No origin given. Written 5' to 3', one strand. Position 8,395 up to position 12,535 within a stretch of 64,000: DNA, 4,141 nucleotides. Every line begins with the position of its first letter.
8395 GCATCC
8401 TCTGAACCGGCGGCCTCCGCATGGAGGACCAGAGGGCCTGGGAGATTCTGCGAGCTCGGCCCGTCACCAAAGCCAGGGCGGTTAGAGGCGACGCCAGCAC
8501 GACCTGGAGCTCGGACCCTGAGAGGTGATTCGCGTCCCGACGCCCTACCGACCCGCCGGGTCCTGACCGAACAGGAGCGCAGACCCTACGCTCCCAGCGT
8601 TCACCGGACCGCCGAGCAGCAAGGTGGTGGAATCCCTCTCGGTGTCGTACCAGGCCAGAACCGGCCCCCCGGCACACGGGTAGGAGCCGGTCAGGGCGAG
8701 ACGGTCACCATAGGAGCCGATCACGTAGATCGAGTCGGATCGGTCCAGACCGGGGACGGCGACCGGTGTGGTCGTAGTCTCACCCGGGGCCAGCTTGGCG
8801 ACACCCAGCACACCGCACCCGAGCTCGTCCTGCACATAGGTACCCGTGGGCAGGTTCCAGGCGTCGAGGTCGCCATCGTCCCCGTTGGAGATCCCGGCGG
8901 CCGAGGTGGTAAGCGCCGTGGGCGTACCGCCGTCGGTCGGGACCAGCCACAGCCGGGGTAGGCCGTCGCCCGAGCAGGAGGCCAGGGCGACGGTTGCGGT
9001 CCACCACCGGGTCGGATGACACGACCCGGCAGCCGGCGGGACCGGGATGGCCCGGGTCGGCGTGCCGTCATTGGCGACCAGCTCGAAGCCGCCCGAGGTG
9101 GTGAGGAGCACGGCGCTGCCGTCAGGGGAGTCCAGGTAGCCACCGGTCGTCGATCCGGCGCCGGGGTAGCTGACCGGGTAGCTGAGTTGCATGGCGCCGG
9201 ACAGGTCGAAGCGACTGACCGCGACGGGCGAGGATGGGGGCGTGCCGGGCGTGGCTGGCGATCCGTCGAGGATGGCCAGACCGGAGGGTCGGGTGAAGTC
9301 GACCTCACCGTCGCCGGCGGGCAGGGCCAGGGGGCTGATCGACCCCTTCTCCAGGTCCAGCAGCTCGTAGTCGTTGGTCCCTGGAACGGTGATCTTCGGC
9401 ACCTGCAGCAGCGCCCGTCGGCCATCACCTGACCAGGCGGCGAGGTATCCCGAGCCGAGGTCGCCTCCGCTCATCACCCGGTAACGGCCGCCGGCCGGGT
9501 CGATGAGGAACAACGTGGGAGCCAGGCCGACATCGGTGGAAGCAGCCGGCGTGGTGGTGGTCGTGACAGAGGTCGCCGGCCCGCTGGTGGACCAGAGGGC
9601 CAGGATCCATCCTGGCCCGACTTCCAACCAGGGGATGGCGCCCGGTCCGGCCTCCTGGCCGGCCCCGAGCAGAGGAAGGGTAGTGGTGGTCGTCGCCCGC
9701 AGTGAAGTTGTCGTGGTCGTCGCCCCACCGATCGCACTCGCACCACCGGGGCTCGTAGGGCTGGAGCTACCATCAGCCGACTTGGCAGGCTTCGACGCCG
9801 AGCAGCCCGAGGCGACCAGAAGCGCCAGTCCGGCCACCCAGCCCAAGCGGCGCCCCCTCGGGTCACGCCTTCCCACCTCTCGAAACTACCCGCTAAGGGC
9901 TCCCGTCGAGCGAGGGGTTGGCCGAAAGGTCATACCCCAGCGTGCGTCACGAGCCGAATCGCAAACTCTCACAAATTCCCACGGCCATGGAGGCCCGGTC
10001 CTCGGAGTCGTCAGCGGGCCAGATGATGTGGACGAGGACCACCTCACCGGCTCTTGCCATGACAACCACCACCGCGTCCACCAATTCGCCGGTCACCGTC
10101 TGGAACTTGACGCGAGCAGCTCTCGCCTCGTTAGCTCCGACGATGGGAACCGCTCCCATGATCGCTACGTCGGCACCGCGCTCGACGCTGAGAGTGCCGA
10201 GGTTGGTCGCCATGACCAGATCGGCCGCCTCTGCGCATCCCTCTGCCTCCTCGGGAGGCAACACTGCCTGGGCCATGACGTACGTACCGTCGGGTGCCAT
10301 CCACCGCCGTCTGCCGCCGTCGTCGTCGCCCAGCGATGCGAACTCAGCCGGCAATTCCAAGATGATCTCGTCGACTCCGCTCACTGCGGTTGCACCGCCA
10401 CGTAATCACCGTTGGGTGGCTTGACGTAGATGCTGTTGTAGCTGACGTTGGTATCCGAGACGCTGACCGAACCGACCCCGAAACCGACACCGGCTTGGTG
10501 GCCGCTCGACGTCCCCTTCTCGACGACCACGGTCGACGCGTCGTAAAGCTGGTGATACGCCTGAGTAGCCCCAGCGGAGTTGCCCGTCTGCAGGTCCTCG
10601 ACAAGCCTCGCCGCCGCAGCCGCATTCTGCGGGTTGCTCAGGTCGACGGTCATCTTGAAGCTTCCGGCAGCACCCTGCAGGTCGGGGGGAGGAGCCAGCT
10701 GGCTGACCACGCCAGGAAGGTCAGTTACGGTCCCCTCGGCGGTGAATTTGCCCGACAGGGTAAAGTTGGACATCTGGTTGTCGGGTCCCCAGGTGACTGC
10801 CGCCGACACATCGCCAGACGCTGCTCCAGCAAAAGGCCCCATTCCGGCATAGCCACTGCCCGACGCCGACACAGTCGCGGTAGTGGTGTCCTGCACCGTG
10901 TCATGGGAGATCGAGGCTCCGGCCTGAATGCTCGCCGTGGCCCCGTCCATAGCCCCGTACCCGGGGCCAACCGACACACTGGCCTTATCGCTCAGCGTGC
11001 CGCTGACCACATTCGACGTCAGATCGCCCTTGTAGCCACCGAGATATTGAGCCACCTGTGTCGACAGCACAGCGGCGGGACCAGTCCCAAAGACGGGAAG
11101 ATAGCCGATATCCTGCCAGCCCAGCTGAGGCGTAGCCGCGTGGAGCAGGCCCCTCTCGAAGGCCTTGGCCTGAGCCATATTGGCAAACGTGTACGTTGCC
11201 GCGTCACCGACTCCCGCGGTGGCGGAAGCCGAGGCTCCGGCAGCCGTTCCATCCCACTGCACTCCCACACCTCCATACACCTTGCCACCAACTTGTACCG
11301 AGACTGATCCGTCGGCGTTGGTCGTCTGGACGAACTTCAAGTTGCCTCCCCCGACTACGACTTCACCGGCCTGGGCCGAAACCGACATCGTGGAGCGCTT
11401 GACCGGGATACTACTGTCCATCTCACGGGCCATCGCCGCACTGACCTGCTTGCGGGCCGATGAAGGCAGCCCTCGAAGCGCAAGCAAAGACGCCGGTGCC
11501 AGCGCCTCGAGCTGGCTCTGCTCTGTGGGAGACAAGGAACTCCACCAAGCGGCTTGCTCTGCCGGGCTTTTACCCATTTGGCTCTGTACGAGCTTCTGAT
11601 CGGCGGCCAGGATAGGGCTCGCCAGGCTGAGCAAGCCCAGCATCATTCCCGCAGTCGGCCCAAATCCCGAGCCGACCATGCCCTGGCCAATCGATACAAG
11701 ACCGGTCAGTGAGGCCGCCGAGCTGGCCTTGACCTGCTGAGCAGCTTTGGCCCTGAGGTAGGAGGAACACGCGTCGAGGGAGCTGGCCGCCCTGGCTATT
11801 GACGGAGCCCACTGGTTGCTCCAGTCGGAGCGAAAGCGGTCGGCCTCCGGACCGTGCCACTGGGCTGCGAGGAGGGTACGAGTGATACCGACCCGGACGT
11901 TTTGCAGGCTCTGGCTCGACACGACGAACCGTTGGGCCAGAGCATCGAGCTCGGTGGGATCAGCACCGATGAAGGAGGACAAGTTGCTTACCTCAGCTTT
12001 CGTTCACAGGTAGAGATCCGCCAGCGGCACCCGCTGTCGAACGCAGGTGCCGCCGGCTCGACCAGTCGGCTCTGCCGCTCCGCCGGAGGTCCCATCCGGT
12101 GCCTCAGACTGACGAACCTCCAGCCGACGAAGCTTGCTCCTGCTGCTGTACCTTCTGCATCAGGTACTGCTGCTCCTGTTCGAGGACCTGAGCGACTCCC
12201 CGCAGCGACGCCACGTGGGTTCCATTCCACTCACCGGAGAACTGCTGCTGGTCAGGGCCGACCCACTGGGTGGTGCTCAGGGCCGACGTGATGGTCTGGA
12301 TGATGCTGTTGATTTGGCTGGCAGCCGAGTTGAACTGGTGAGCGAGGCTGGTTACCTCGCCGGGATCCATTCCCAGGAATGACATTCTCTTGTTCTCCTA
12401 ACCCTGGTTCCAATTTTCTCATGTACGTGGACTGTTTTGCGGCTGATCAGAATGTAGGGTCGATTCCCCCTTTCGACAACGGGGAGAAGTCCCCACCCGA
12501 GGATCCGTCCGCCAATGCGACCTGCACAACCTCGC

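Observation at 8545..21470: T7SS-like EssC + WXG100 genes translationally fused into a MoxR-DUF58-transglutaminase-like operon, with no recognisable canonical T7SS membrane components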

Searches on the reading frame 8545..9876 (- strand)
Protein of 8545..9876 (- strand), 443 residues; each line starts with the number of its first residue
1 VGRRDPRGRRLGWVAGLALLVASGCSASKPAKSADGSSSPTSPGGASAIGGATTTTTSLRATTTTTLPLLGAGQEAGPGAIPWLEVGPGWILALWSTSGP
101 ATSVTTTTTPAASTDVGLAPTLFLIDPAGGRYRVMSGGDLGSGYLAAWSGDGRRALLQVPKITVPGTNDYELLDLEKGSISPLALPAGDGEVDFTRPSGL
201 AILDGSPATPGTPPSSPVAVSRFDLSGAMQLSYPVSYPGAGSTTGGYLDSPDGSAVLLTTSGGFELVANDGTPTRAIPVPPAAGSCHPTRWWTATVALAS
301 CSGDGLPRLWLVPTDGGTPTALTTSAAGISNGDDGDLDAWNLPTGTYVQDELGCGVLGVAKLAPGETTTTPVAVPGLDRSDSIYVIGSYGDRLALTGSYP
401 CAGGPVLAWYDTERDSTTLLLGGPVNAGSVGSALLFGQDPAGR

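Call 3: search_protein_families(library=pfam, proteins=[window:8545-9876:-], max_evalue=0.01)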
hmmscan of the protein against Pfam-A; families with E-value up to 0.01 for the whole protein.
window:8545-9876:- (443 aa): 0 families

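Call 6: search_protein_families(library=ncbifam, proteins=[window:8545-9876:-], max_evalue=0.01)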
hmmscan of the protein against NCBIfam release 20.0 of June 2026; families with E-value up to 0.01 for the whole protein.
window:8545-9876:- (443 aa): 0 families

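Call 72: search_protein_families(library=pfam, proteins=[window:8545-9876:-], max_evalue=5)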
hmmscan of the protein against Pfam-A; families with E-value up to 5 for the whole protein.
window:8545-9876:- (443 aa): 0 families

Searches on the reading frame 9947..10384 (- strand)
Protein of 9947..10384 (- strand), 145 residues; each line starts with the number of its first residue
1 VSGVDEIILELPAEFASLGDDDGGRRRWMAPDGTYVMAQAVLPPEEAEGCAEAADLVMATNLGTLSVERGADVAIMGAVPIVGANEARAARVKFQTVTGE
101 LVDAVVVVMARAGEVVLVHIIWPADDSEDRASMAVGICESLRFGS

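Call 3: search_protein_families(library=pfam, proteins=[window:9947-10384:-], max_evalue=0.01)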
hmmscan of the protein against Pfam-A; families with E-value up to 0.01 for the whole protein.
window:9947-10384:- (145 aa): 0 families

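Call 6: search_protein_families(library=ncbifam, proteins=[window:9947-10384:-], max_evalue=0.01)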
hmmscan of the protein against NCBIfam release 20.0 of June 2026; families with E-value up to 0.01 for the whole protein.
window:9947-10384:- (145 aa): 0 families

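Call 72: search_protein_families(library=pfam, proteins=[window:9947-10384:-], max_evalue=5)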
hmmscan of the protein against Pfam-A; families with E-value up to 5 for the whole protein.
window:9947-10384:- (145 aa): 1 family
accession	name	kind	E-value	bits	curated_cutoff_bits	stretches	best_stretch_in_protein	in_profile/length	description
PF02924.19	HDPD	-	0.12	12.9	29.1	1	82-127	52-102/116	Bacteriophage lambda head decoration protein D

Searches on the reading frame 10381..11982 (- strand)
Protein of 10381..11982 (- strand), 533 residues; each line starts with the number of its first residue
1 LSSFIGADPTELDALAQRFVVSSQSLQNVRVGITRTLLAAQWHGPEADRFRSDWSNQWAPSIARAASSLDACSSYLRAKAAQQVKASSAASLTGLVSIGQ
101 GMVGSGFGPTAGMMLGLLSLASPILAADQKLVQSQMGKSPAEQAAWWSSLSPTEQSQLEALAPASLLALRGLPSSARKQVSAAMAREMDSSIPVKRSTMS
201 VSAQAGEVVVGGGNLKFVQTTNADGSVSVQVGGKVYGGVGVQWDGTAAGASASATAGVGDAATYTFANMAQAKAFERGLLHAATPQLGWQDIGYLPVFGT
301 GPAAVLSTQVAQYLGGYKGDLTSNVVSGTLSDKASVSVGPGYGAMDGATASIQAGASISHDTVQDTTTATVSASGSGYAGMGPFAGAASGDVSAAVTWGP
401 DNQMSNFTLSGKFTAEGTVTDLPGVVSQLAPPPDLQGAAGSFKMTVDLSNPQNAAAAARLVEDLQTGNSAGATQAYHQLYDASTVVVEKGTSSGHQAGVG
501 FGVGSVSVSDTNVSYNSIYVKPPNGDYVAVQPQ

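Call 3: search_protein_families(library=pfam, proteins=[window:10381-11982:-], max_evalue=0.01)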
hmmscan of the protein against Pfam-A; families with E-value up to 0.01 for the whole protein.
window:10381-11982:- (533 aa): 1 family
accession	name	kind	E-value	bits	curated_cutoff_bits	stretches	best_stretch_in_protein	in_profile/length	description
PF06013.18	WXG100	-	0.0024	18.5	27.3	1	7-81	4-79/86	Proteins of 100 residues with WXG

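Call 6: search_protein_families(library=ncbifam, proteins=[window:10381-11982:-], max_evalue=0.01)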
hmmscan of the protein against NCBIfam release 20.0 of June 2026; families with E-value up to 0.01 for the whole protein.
window:10381-11982:- (533 aa): 1 family
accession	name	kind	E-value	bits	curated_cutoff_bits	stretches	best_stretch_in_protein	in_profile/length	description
TIGR03930.1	WXG100_ESAT6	subfamily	7.5e-06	26.1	44.85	1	7-81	4-79/90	WXG100 family type VII secretion target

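Call 58: search_solved_structures(query=window:10381-11982:-, max_evalue=1)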
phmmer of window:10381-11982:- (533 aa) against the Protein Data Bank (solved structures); distinct sequences matched with E-value up to 1: 6.
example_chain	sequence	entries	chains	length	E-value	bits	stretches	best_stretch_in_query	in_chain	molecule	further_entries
5oql_Y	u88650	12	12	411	0.06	15.8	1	479-528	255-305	RNA 3'-terminal phosphate cyclase-like protein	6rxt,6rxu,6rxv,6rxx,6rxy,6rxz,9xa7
3gvm_A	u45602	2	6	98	0.23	13.9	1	5-90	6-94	Putative uncharacterized protein SAG1039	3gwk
2fbk_A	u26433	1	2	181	0.67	12.4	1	96-176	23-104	transcriptional regulator, MarR family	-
5dd8_A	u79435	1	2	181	0.67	12.3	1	96-176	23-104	Transcriptional regulator, MarR family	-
8ylm_A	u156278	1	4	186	0.7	12.3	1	96-176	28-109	Transcriptional regulator, MarR family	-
7xl9_A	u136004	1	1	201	0.73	12.2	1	96-176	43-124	Transcriptional regulator, MarR family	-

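Call 72: search_protein_families(library=pfam, proteins=[window:10381-11700:-], max_evalue=5)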
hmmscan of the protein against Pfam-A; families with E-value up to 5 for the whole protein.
window:10381-11700:- (439 aa): 0 families

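Call 78: find_homologous_proteins(query=window:10381-11982:-, max_evalue=0.001)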
Query window:10381-11982:- (533 aa): 3 proteins with E <= 0.001 among 8000 candidates.
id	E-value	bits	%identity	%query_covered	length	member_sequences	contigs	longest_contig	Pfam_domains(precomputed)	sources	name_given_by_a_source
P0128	0.0e+0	1126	100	100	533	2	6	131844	-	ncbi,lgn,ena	-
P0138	3.2e-104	368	43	98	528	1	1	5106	-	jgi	jgi:uncharacterized protein YukE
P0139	6.9e-101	357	41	99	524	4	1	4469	-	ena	-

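Call 81: find_encoding_contigs(protein=P0138, flank=5000, max_places=2)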
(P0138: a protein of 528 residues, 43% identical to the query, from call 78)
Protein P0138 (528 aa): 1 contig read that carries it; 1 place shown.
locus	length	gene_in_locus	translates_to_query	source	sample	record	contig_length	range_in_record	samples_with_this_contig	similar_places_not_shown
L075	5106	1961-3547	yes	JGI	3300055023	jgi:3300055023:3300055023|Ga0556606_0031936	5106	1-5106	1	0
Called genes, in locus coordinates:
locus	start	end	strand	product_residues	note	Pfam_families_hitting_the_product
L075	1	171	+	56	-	?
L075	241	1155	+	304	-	-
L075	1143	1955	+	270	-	-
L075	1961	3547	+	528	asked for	-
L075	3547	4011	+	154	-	-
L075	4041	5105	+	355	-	?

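Call 87: predict_structure(alignment_id=A4)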
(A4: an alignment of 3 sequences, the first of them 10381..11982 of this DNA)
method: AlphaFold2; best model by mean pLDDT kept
length: 533 residues; sequences in the alignment: 3
mean_pLDDT: 52.0   pTM: 0.37
mean pLDDT of the five models: 52.0, 48.8, 47.9, 47.5, 44.5
residues with pLDDT >= 90: 0; 70-90: 142; 50-70: 130; < 50: 261
segments of 3 or more residues with pLDDT < 50: 1-6, 88-125, 185-217, 231-263, 270-272, 276-364, 386-390, 415-431, 492-513, 531-533
pLDDT, mean of each block of 10 residues (from residue 1): 45 73 81 75 70 75 73 68 53 28 25 26 50 73 85 78 66 73 46 25 24 43 50 38 29 32 48 48 34 28 36 37 34 31 27 39 49 55 53 61 68 49 37 57 79 75 60 75 77 34 27 60 75 40
secondary structure, 60 per line:
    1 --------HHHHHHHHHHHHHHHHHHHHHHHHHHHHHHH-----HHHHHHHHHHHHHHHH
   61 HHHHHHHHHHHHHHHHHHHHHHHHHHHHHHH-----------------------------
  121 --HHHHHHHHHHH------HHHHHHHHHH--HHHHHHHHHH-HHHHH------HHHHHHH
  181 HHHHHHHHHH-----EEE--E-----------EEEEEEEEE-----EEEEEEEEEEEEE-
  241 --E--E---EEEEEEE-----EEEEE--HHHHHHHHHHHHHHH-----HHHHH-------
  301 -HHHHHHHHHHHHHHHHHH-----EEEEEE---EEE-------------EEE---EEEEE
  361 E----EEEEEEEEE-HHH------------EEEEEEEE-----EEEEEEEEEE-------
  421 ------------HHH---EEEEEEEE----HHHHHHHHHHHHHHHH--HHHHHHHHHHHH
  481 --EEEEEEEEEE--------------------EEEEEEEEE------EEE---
elements in order: H9-39 H45-91 H123-133 H140-149 H152-161 H163-167 H174-190 E196-198 E213-221 E227-239 E250-256 E262-266 H269-283 H289-293 H302-319 E325-330 E334-336 E350-352 E356-361 E366-374 E391-398 E404-413 E439-446 H451-466 H469-480 E483-492 E513-521 E528-530

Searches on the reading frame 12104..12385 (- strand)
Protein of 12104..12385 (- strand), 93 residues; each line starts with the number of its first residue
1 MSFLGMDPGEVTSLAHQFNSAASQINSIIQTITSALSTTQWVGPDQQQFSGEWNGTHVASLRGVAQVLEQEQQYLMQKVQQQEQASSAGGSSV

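Call 3: search_protein_families(library=pfam, proteins=[window:12104-12385:-], max_evalue=0.01)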
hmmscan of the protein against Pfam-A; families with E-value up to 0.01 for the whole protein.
window:12104-12385:- (93 aa): 2 families
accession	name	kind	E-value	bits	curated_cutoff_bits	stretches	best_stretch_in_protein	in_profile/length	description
PF25547.1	WXG100_2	-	0.0034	17.8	27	1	7-67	27-87/150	WXG100 like domain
PF06013.18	WXG100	-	0.0047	17.6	27.3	0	6-83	4-82/86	Proteins of 100 residues with WXG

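Call 6: search_protein_families(library=ncbifam, proteins=[window:12104-12385:-], max_evalue=0.01)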
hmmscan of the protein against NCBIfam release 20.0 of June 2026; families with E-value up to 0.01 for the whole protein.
window:12104-12385:- (93 aa): 1 family
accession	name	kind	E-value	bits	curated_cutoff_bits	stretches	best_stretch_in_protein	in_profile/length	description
TIGR03930.1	WXG100_ESAT6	subfamily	6.7e-05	23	44.85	1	6-85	4-84/90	WXG100 family type VII secretion target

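Call 20: find_encoding_contigs(protein=window:12104-12385:-, flank=10000, max_places=6)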
Protein window:12104-12385:- (93 aa): 22 contigs read that carry it; 6 places shown.
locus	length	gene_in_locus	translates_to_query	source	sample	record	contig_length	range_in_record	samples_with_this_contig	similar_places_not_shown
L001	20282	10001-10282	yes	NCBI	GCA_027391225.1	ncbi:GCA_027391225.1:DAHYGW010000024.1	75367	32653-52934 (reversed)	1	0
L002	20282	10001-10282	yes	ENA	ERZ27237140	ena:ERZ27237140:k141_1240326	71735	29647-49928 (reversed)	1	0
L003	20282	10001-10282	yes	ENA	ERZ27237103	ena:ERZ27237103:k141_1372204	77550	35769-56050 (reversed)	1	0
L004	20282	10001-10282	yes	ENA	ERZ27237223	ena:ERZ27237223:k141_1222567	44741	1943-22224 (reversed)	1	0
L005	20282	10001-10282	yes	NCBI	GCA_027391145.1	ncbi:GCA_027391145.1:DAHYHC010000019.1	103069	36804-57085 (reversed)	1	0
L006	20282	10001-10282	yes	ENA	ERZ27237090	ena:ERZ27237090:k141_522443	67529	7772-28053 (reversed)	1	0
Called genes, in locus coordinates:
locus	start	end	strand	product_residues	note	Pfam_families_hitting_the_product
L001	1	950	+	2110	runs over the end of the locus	PF17963:Big_9 (weak), PF17803:Cadherin_4 (weak), PF17892:Cadherin_5, PF17963:Big_9, PF00041:fn3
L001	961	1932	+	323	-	PF00493:MCM (faint), PF20030:bpMoxR, PF00004:AAA (weak), PF07724:AAA_2 (faint), PF07726:AAA_3, PF07728:AAA_5, PF17863:AAA_lid_2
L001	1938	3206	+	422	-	PF01882:DUF58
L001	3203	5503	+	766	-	PF11992:TgpA_N, PF01841:Transglut_core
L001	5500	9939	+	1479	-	PF00498:FHA, PF16697:Yop-YscD_cpl, PF01580:FtsK_SpoIIIE, PF13555:AAA_29 (faint), PF01580:FtsK_SpoIIIE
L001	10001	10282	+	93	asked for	-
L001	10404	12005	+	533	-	-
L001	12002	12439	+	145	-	-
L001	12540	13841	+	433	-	-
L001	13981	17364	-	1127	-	-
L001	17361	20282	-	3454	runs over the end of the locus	PF01833:TIG, PF16640:Big_3_5, PF22352:K319L-like_PKD (faint)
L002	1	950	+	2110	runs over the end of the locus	PF17963:Big_9 (weak), PF17803:Cadherin_4 (weak), PF17892:Cadherin_5, PF17963:Big_9, PF00041:fn3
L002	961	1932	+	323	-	PF00493:MCM (faint), PF20030:bpMoxR, PF00004:AAA (weak), PF07724:AAA_2 (faint), PF07726:AAA_3, PF07728:AAA_5, PF17863:AAA_lid_2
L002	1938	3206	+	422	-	PF01882:DUF58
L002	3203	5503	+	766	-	PF11992:TgpA_N, PF01841:Transglut_core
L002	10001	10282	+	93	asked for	-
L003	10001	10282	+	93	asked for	-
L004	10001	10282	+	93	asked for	-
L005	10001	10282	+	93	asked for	-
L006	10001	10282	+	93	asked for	-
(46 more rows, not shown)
